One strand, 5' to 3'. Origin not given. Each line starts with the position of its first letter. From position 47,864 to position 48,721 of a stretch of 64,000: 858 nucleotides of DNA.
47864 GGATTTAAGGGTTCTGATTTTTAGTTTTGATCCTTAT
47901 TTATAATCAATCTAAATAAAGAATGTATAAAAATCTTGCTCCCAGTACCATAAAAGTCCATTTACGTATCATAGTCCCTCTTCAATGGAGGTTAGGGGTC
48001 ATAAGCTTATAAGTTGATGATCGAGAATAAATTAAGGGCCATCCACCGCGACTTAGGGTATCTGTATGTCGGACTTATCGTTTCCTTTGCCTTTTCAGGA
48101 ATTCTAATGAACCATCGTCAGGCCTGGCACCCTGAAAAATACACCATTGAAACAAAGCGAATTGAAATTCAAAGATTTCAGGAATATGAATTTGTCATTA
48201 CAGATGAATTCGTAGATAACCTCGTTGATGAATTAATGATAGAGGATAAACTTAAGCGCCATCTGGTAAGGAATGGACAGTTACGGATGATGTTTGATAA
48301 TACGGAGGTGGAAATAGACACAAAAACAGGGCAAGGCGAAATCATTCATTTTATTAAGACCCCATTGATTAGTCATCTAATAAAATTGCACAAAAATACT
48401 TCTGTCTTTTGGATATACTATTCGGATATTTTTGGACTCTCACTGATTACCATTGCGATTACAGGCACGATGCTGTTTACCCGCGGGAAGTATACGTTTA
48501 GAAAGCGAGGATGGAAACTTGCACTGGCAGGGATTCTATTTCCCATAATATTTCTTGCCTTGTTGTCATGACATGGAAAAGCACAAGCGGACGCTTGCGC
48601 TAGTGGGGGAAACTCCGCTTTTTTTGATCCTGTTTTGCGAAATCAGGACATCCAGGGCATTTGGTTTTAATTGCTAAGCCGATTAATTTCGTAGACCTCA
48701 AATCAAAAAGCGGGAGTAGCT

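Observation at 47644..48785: Direct-repeat-flanked 1-kb cassette carrying a PepSY-TM gene next to tRNA-Gly(CCC)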

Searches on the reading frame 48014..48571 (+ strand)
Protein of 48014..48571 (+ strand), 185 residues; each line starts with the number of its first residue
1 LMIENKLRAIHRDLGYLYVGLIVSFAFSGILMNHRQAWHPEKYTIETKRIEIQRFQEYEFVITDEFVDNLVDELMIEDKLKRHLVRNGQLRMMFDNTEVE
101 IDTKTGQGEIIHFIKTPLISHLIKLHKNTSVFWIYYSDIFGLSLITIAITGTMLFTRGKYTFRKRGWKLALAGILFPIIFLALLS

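Call 7: search_protein_families(library=pfam, proteins=[window:48014-48571:+], max_evalue=0.01)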
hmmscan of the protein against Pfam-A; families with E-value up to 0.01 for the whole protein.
window:48014-48571:+ (185 aa): 2 families
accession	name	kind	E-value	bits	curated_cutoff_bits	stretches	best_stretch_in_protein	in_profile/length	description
PF16357.10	PepSY_TM_like_2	-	3.7e-10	40.6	27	1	22-182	21-193/197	Putative PepSY_TM-like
PF03929.21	PepSY_TM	-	0.00015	22.1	28.8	0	97-167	96-173/295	PepSY-associated TM region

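Call 8: search_protein_families(library=ncbifam, proteins=[window:48014-48571:+], max_evalue=0.01)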
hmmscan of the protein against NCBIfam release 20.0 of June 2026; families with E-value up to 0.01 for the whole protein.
window:48014-48571:+ (185 aa): 0 families

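Call 10: find_encoding_contigs(protein=window:48014-48571:+, flank=5000, max_places=10)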
Protein window:48014-48571:+ (185 aa): no gene with exactly this product is on record in the collection.

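Call 11: find_homologous_proteins(query=window:48014-48568:+)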
Query window:48014-48568:+ (185 aa): 1118 proteins with E <= 0.001 among 1266 candidates; the best 120 are listed.
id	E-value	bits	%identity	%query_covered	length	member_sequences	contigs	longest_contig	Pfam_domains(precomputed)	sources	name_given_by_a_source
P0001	1.1e-116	405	100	99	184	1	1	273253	PF16357.11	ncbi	-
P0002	3.8e-80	286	71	97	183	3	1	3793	PF03929.22,PF16357.11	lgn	-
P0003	1.6e-79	284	68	98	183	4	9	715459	PF16357.11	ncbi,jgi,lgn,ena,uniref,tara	ncbi:PepSY-associated TM helix domain-containing protein [Yeosuana marina]|jgi:hypothetical protein|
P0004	1.7e-76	274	65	94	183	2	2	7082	PF16357.11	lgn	-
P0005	9.4e-76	272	65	90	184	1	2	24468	PF16357.11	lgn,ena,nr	nr:PepSY-associated TM helix domain-containing protein [uncultured Flavobacterium sp.]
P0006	3.7e-75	270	64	99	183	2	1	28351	PF03929.22,PF16357.11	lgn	-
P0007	6.1e-75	269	66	94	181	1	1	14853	PF03929.22,PF16357.11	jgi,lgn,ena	jgi:hypothetical protein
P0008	6.7e-75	269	67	97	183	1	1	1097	PF03929.22,PF16357.11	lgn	-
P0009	2.1e-74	268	64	92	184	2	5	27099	PF03929.22,PF16357.11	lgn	-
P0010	3.2e-74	267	66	97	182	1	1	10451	PF16357.11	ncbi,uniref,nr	ncbi:conserved membrane hypothetical protein [Flavobacterium sp. 9AF]|uniref:PepSY-associated TM hel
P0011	4.5e-74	267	65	93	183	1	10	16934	PF16357.11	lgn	-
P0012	6.0e-74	266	65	93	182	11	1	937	PF03929.22,PF16357.11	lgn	-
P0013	6.5e-74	266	63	94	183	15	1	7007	PF16357.11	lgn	-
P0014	7.2e-74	266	66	97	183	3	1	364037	PF03929.22,PF16357.11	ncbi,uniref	ncbi:PepSY-associated TM helix domain-containing protein [Thalassobellus citreus]|uniref:PepSY-assoc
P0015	7.7e-74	266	63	94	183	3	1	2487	PF03929.22,PF16357.11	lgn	-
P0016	8.0e-74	266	63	90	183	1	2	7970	PF03929.22,PF16357.11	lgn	-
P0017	1.4e-73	265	65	91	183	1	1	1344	PF16357.11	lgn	-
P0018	1.5e-73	265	63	93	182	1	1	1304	PF16357.11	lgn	-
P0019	1.7e-73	265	63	93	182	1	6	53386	PF16357.11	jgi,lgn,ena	-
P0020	1.7e-73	265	62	92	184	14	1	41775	PF16357.11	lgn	-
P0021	2.0e-73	264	65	90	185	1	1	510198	PF03929.22,PF16357.11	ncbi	ncbi:PepSY-associated TM helix domain-containing protein [Flavobacterium pedocola]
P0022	2.5e-73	264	65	94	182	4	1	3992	PF16357.11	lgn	-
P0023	3.2e-73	264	64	94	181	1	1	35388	PF03929.22,PF16357.11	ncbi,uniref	ncbi:PepSY-associated TM helix domain-containing protein [Flavobacterium chuncheonense]|uniref:PepSY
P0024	6.2e-73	263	65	91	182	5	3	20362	PF16357.11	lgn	-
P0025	7.0e-73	263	62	93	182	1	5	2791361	PF16357.11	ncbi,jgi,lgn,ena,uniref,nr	ncbi:PepSY-associated TM helix domain-containing protein [Flavobacterium sp. N2270]|uniref:PepSY-ass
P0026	7.2e-73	263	63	97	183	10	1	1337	PF16357.11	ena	-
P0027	8.6e-73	262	61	92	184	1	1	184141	PF03929.22,PF16357.11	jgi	jgi:uncharacterized protein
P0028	1.0e-72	262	63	93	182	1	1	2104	PF03929.22,PF16357.11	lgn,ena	-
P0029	1.2e-72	262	62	98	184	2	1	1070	PF03929.22,PF16357.11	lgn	-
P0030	1.7e-72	261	64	96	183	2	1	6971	PF16357.11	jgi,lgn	-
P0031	1.7e-72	261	63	94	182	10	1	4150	PF16357.11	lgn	-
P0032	2.2e-72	261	61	100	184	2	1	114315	PF16357.11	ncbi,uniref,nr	ncbi:PepSY-associated TM helix domain-containing protein [Flavobacterium sp.]|uniref:PepSY-associate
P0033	2.2e-72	261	62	94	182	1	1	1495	PF03929.22,PF16357.11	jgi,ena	-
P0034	3.3e-72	260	64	96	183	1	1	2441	PF03929.22,PF16357.11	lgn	-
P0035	3.7e-72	260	63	90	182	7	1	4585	PF03929.22,PF16357.11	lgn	-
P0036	4.8e-72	260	63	90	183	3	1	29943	PF03929.22,PF16357.11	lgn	-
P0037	6.8e-72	259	63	87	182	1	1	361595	PF16357.11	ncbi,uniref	ncbi:PepSY-associated TM helix domain-containing protein [Flavobacterium ponti]|uniref:PepSY-associa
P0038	7.3e-72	259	63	97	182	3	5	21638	PF03929.22,PF16357.11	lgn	-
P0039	7.8e-72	259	63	97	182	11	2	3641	PF03929.22,PF16357.11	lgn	-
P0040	7.9e-72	259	64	96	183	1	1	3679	PF03929.22,PF16357.11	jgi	jgi:hypothetical protein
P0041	8.4e-72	259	63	97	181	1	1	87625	PF03929.22,PF16357.11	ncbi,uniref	ncbi:PepSY-associated TM helix domain-containing protein [Flavobacterium sp.]|uniref:PepSY-associate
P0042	8.4e-72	259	64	90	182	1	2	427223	PF16357.11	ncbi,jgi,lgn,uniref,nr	ncbi:PepSY-associated TM helix domain-containing protein [Flavobacterium gelidilacus]|jgi:hypothetic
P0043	1.1e-71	259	61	98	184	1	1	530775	PF16357.11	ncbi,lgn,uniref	ncbi:PepSY-associated TM helix domain-containing protein [Flavobacterium enshiense]|uniref:PepSY-ass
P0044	1.3e-71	259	63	96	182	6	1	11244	PF16357.11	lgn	-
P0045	1.4e-71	258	63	93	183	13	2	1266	PF16357.11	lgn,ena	-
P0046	1.8e-71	258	63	97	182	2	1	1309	PF16357.11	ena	-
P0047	1.9e-71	258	63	94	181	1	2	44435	PF16357.11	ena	-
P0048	2.6e-71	258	66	93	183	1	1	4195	PF03929.22,PF16357.11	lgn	-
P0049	3.6e-71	257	64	95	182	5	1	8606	PF16357.11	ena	-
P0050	4.0e-71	257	63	92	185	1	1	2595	PF03929.22,PF16357.11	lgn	-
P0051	6.2e-71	256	60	100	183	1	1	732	PF16357.11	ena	-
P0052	6.4e-71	256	61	99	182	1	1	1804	PF03929.22,PF16357.11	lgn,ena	-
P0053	7.9e-71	256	61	94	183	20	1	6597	PF16357.11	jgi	jgi:hypothetical protein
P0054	1.5e-70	255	62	94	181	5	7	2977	PF16357.11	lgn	-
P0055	1.9e-70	255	63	97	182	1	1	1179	PF03929.22,PF16357.11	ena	-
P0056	2.2e-70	255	62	91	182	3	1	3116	PF03929.22,PF16357.11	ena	-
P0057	2.2e-70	255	60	93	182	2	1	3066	PF03929.22,PF16357.11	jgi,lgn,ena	-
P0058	2.5e-70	254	60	94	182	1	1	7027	PF03929.22,PF16357.11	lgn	-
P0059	2.8e-70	254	61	99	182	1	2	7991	PF03929.22,PF16357.11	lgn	-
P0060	3.2e-70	254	65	95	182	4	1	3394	PF16357.11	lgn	-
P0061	3.6e-70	254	61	99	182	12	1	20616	PF03929.22,PF16357.11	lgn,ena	-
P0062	3.6e-70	254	58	95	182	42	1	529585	PF03929.22,PF16357.11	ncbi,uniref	ncbi:hypothetical protein ABH942_000437 [Flavobacterium sp. 28YEA47A]|uniref:PepSY-associated TM hel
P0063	3.9e-70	254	60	97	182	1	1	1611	PF03929.22,PF16357.11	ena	-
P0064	4.5e-70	254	61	97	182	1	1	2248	PF03929.22,PF16357.11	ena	-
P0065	4.5e-70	254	60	94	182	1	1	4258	PF03929.22,PF16357.11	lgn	-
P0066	4.9e-70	253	62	93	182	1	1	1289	PF03929.22,PF16357.11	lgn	-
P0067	5.8e-70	253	61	97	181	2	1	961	PF03929.22,PF16357.11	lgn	-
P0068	6.7e-70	253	60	90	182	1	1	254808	PF03929.22,PF16357.11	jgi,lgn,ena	jgi:hypothetical protein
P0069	7.2e-70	253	63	92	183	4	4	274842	PF03929.22,PF16357.11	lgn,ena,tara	tara:strand:- start:3330 stop:3881 length:552 start_codon:yes stop_codon:yes gene_type:complete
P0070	7.3e-70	253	63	99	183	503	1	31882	PF03929.22,PF16357.11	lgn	-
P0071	7.4e-70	253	62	90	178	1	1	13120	PF03929.22,PF16357.11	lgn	-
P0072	8.0e-70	253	60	97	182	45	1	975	PF03929.22,PF16357.11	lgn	-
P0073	8.3e-70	253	59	95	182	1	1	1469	PF03929.22,PF16357.11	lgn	-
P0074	8.9e-70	253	59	90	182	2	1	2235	PF16357.11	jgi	jgi:uncharacterized protein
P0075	1.0e-69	252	61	97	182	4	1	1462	PF03929.22,PF16357.11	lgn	-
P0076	1.1e-69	252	63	90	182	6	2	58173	PF16357.11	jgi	jgi:uncharacterized protein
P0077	1.2e-69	252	60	93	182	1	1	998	PF03929.22,PF16357.11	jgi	jgi:hypothetical protein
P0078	1.2e-69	252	63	91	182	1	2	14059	PF03929.22,PF16357.11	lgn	-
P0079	1.3e-69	252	60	99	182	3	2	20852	PF03929.22,PF16357.11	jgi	jgi:hypothetical protein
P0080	1.3e-69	252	59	99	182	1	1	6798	PF03929.22,PF16357.11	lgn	-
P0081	1.4e-69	252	60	97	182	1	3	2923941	PF03929.22,PF16357.11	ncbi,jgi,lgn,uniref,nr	ncbi:PepSY-associated TM helix domain-containing protein [Flavobacterium sp. 123]|jgi:hypothetical p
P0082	1.4e-69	252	61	97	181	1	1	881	PF03929.22,PF16357.11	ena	-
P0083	1.5e-69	252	60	93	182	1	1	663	PF03929.22,PF16357.11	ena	-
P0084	2.1e-69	251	62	97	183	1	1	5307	PF03929.22,PF16357.11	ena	-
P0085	2.1e-69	251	60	90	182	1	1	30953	PF03929.22,PF16357.11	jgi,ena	jgi:hypothetical protein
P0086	2.1e-69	251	59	93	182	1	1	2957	PF03929.22,PF16357.11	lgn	-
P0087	2.2e-69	251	62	91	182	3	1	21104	PF03929.22,PF16357.11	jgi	jgi:hypothetical protein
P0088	2.4e-69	251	61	94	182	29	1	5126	PF03929.22,PF16357.11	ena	-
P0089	2.5e-69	251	60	90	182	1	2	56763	PF03929.22,PF16357.11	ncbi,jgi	ncbi:MAG: hypothetical protein RIT03_1085 [Bacteroidota bacterium]|jgi:hypothetical protein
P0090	2.5e-69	251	60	93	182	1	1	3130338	PF03929.22,PF16357.11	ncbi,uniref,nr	ncbi:PepSY-associated TM helix domain-containing protein [Flavobacterium sangjuense]|uniref:PepSY do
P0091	2.6e-69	251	59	93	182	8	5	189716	PF03929.22,PF16357.11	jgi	jgi:hypothetical protein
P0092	2.6e-69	251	61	100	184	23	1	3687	PF03929.22,PF16357.11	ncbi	-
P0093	2.7e-69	251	60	99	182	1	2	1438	PF03929.22,PF16357.11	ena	-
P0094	2.8e-69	251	62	92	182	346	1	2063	PF03929.22,PF16357.11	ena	-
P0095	2.8e-69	251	59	94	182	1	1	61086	PF03929.22,PF16357.11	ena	-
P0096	2.9e-69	251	61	95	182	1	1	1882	PF16357.11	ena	-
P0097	3.0e-69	251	61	95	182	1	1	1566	PF16357.11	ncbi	-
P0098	3.0e-69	251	62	91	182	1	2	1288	PF03929.22,PF16357.11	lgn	-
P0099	3.0e-69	251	60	99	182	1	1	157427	PF03929.22,PF16357.11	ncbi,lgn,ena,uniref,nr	ncbi:hypothetical protein IWX84_002146 [Flavobacterium sp. CG_9.10]|uniref:PepSY-associated TM helix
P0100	3.6e-69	251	59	93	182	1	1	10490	PF03929.22,PF16357.11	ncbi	-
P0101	4.0e-69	250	61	97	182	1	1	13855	PF03929.22,PF16357.11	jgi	-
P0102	4.1e-69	250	59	97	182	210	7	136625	PF03929.22,PF16357.11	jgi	jgi:hypothetical protein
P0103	4.1e-69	250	61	95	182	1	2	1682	PF16357.11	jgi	-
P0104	4.2e-69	250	61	95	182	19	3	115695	PF16357.11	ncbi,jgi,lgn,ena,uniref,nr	ncbi:MAG: PepSY-associated TM helix domain-containing protein [Flavobacterium sp.]|jgi:hypothetical 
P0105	4.3e-69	250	61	97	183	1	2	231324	PF03929.22,PF16357.11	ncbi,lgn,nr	ncbi:hypothetical protein FBBAL38_09374 [Flavobacteria bacterium BAL38]|nr:hypothetical protein FBBA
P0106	4.4e-69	250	61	91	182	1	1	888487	PF03929.22,PF16357.11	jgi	jgi:hypothetical protein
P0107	4.4e-69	250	59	99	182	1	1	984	PF03929.22,PF16357.11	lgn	-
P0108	4.6e-69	250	64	95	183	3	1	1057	PF16357.11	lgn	-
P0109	5.1e-69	250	60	99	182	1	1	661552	PF03929.22,PF16357.11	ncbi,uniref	ncbi:PepSY-associated TM helix domain-containing protein [Flavobacterium sp.]|uniref:PepSY-associate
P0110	5.2e-69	250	59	97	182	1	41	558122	PF03929.22,PF16357.11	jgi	jgi:hypothetical protein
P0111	5.5e-69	250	60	97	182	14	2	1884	PF03929.22,PF16357.11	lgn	-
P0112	5.6e-69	250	57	94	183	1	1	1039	PF03929.22,PF16357.11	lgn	-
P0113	6.3e-69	250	63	92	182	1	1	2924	PF03929.22,PF16357.11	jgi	jgi:hypothetical protein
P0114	6.3e-69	250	62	98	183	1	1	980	PF03929.22,PF16357.11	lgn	-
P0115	6.4e-69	250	61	97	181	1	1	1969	PF03929.22,PF16357.11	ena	-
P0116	7.6e-69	250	61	97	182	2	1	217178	PF16357.11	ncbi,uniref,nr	ncbi:hypothetical protein FIA58_014615 [Flavobacterium jejuense]|uniref:PepSY-associated TM helix do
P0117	7.6e-69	250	59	99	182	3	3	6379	PF03929.22,PF16357.11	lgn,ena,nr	nr:PepSY-associated TM helix domain-containing protein [uncultured Flavobacterium sp.]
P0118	9.4e-69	249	61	97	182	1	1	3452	PF03929.22,PF16357.11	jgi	jgi:hypothetical protein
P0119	9.5e-69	249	58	93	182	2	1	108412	PF03929.22,PF16357.11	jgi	jgi:hypothetical protein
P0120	9.6e-69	249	61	91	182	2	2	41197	PF03929.22,PF16357.11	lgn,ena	-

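Call 12: find_encoding_contigs(protein=P0001, flank=10000, max_places=5)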
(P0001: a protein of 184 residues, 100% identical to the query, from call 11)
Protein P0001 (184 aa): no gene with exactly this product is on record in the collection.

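Call 13: find_encoding_contigs(protein=P0003, flank=6000, max_places=6)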
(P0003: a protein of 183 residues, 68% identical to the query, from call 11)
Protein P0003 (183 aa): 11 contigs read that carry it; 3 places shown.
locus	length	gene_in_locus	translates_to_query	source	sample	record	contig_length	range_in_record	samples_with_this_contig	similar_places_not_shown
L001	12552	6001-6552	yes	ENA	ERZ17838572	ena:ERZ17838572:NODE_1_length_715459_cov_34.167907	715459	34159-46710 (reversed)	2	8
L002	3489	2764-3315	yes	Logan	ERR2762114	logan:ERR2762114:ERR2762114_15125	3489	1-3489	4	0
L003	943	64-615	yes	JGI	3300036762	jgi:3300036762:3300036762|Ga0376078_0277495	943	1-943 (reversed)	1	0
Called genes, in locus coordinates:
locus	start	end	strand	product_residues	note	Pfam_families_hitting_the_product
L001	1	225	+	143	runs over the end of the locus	PF02082:Rrf2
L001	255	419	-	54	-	-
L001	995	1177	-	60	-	-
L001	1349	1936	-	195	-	PF02661:Fic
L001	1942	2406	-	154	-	-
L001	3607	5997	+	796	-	PF13620:CarboxypepD_reg, PF13715:CarbopepD_reg_2, PF07715:Plug, PF00593:TonB_dep_Rec_b-barrel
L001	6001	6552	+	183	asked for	PF16357:PepSY_TM_like_2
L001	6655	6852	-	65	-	-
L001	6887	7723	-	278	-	PF07804:HipA_C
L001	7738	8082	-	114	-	-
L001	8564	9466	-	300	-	PF08843:AbiEii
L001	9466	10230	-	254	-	PF17194:AbiEi_3_N, PF11459:AbiEi_3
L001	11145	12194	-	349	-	PF12833:HTH_18, PF00165:HTH_AraC (weak)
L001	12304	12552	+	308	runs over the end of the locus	-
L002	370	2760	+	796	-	PF13620:CarboxypepD_reg, PF13715:CarbopepD_reg_2, PF07715:Plug, PF00593:TonB_dep_Rec_b-barrel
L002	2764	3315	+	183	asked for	PF16357:PepSY_TM_like_2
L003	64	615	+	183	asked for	PF16357:PepSY_TM_like_2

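Call 14: find_encoding_contigs(protein=P0014, flank=6000, max_places=4)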
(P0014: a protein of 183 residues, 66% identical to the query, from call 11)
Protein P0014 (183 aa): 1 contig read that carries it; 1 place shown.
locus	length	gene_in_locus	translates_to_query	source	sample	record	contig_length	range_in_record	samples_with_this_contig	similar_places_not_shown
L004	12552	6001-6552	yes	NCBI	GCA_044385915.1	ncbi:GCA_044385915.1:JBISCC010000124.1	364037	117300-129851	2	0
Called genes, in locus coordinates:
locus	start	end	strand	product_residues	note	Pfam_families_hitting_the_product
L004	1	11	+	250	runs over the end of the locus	-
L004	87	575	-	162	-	PF01252:Peptidase_A8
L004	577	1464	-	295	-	PF00698:Acyl_transf_1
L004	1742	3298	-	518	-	PF28550:DUF8436, PF00890:FAD_binding_2 (faint), PF01266:DAO (faint), PF03486:HI0933_like (faint), PF07992:Pyr_redox_2 (weak), PF13738:Pyr_redox_3 (faint), PF21688:FAD-depend_C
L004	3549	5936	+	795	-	PF13620:CarboxypepD_reg, PF13715:CarbopepD_reg_2, PF07715:Plug, PF00593:TonB_dep_Rec_b-barrel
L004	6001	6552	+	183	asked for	PF03929:PepSY_TM (faint), PF16357:PepSY_TM_like_2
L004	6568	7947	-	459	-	PF20434:BD-FAE (faint)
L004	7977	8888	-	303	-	PF13239:2TM, PF00186:DHFR_1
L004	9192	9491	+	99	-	PF02922:CBM_48, PF16561:AMPK1_CBM (weak)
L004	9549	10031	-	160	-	PF03544:TonB_C (weak)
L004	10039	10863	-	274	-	PF00303:Thymidylat_synt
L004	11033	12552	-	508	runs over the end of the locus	PF01773:Nucleos_tra2_N, PF07670:Gate, PF07662:Nucleos_tra2_C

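Call 16: list_cluster_members(proteins=[P0001, P0002])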
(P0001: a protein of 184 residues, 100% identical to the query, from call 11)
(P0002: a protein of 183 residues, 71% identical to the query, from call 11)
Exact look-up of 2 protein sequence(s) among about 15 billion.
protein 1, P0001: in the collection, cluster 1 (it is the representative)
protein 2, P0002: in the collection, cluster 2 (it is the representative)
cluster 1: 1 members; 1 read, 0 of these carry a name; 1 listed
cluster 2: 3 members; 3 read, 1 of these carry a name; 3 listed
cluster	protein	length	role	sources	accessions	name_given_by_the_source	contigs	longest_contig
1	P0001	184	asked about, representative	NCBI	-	-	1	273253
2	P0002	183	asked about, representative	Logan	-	-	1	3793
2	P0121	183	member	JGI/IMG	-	hypothetical protein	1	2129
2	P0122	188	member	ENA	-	-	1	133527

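Call 27: find_encoding_contigs(protein=P0002, flank=5000, max_places=4)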
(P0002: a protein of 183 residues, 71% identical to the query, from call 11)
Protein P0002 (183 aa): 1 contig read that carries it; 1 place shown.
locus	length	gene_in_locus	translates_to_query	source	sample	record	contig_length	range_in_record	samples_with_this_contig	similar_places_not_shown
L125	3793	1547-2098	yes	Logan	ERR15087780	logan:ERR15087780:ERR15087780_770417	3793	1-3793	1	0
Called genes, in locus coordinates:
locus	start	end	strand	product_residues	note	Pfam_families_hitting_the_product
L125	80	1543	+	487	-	PF00593:TonB_dep_Rec_b-barrel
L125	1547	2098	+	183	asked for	PF03929:PepSY_TM (faint), PF16357:PepSY_TM_like_2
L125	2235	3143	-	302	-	PF13239:2TM, PF00186:DHFR_1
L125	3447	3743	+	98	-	PF02922:CBM_48, PF16561:AMPK1_CBM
